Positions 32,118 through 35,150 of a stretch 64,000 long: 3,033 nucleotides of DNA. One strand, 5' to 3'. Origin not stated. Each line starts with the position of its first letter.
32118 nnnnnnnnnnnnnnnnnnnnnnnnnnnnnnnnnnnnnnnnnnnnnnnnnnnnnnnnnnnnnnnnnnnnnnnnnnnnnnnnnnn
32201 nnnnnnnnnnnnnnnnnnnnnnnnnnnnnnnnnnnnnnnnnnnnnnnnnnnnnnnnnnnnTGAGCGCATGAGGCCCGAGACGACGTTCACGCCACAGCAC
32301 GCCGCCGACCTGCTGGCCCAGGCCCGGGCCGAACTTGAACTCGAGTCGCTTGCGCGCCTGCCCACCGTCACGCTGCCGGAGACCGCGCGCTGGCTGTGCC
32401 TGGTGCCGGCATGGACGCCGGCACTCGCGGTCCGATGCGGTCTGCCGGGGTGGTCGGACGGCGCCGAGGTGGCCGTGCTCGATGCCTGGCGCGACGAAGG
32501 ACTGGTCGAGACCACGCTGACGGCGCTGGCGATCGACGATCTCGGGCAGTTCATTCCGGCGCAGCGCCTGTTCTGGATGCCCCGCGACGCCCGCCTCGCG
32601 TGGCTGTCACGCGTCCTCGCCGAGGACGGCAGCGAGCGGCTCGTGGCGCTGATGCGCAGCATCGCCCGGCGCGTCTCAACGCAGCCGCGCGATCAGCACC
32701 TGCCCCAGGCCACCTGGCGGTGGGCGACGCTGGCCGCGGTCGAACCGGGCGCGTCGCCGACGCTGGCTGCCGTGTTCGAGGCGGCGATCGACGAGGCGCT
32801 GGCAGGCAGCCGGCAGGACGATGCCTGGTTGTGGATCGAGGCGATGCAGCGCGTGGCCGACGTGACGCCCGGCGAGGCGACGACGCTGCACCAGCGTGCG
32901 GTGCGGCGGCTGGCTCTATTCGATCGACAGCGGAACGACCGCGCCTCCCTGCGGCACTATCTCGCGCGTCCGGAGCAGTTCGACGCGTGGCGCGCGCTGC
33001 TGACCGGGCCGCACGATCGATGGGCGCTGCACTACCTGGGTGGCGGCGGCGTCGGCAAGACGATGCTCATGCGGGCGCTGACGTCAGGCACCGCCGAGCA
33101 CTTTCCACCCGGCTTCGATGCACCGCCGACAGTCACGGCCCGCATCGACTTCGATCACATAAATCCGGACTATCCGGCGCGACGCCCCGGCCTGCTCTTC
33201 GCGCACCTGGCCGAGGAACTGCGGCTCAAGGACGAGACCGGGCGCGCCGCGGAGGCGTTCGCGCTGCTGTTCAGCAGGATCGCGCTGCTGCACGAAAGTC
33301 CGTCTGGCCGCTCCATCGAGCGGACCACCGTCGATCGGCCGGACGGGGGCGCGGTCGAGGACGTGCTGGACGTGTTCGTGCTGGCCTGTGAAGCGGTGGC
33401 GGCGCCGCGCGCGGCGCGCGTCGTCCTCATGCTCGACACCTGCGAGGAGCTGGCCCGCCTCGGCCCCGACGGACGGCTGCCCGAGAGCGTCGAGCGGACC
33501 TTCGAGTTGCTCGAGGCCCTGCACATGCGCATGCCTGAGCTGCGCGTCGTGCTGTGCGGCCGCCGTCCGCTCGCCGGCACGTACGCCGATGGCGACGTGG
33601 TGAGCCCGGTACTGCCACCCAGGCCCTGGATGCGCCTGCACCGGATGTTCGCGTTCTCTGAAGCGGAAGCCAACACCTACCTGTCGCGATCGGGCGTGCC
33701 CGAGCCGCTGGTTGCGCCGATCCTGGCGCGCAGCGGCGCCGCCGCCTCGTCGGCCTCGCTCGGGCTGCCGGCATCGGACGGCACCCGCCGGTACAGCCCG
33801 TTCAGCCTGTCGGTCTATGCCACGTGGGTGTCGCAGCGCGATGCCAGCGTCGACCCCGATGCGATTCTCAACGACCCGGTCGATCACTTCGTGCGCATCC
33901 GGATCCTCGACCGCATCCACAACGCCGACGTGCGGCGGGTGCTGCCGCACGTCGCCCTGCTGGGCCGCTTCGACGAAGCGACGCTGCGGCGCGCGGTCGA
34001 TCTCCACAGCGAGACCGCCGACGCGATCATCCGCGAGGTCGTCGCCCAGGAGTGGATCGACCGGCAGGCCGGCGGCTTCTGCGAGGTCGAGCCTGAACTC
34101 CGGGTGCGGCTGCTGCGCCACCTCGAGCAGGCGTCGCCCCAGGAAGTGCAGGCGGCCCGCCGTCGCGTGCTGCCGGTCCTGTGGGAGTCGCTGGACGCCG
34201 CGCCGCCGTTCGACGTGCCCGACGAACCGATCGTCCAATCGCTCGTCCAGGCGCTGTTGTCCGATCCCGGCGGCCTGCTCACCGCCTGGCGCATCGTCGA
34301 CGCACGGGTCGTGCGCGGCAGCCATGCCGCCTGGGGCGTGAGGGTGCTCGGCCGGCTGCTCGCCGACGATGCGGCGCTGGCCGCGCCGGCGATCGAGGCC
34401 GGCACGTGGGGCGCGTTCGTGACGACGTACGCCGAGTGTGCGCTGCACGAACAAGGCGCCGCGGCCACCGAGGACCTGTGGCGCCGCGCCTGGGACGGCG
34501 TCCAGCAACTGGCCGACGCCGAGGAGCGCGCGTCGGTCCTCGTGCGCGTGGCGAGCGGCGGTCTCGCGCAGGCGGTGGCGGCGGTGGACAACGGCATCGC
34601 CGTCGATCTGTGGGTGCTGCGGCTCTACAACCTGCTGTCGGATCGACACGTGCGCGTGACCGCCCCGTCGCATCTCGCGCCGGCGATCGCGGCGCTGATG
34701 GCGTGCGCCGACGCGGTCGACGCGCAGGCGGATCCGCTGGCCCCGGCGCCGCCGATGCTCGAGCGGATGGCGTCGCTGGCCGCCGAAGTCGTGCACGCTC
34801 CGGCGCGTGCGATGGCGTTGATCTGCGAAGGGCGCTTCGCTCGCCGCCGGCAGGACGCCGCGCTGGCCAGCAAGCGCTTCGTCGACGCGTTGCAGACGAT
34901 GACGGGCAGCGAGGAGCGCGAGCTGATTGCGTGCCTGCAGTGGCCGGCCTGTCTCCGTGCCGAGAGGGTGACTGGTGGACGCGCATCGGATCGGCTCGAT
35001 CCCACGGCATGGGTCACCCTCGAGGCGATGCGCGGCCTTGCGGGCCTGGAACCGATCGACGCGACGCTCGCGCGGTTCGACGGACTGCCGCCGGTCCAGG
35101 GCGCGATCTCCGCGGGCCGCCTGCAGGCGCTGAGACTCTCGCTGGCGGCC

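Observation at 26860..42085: Eight-gene multi-protease STAND operon: candidate undescribed proteolytic-cascade conflict/cell-death system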

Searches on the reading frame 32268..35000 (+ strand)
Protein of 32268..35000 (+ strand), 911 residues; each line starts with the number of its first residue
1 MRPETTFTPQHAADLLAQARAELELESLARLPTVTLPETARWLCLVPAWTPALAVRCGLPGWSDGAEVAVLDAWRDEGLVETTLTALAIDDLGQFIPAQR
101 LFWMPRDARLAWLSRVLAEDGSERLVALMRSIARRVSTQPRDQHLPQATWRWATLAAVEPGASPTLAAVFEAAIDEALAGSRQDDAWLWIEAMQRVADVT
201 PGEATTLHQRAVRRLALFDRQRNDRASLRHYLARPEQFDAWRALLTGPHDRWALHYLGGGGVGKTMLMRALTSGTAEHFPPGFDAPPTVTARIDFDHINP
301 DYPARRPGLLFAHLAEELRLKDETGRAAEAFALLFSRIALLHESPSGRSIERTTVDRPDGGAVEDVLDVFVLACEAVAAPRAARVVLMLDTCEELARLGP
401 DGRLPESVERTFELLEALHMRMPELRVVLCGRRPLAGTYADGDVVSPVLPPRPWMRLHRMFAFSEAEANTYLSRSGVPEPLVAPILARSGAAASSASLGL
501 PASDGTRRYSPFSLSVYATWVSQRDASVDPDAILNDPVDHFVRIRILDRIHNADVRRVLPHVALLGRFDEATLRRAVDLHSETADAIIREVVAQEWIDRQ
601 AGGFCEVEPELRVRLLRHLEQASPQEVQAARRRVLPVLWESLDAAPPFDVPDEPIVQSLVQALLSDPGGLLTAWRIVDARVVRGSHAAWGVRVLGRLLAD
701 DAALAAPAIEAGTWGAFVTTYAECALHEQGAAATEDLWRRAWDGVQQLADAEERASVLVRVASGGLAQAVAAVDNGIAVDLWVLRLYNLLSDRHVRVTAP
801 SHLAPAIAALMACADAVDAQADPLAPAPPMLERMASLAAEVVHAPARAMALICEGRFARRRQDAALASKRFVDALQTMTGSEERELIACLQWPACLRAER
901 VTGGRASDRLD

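Call 81: search_dna_similar(query=window:32268-35000:+, collection=plasmids, mode=protein, max_evalue=1e-10, max_rows=15)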
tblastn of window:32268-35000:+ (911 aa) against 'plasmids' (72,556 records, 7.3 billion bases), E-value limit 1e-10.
No match.
